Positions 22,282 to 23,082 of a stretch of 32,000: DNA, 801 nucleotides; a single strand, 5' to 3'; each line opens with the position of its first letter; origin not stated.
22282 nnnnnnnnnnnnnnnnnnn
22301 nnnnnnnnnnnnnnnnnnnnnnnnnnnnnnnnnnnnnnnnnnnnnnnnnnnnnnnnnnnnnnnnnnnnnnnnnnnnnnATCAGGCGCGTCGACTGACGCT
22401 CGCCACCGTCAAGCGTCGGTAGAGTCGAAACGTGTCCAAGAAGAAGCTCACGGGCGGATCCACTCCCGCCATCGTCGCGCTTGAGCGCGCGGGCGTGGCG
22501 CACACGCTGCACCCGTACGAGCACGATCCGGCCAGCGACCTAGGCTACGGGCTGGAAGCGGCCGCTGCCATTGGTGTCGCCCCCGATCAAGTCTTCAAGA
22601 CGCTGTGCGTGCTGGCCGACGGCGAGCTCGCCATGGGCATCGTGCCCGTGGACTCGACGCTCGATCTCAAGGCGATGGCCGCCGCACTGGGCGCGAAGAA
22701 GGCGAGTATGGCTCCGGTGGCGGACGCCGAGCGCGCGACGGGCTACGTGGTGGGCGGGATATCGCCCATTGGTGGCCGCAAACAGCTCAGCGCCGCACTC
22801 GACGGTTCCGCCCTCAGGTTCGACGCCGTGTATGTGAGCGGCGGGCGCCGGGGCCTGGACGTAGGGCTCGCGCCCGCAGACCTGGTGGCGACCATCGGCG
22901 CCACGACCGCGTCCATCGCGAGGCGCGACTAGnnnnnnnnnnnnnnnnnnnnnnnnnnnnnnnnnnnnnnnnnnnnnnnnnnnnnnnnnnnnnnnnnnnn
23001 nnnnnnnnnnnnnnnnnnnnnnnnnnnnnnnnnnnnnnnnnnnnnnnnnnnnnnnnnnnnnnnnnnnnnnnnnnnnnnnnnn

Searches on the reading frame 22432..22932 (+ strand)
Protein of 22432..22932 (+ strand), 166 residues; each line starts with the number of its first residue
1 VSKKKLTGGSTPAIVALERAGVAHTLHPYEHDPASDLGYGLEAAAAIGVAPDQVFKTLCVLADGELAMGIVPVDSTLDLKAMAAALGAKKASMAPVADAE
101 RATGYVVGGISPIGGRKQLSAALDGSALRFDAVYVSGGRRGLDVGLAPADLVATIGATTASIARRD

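Call 98: search_protein_families(library=pfam, proteins=[window:22432-22932:+], max_evalue=0.001)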
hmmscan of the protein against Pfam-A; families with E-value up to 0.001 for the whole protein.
window:22432-22932:+ (166 aa): 1 family
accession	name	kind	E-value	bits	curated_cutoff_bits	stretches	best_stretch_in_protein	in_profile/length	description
PF04073.20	tRNA_edit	-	4.5e-21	75.6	25.5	1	42-152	9-121/123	Aminoacyl-tRNA editing domain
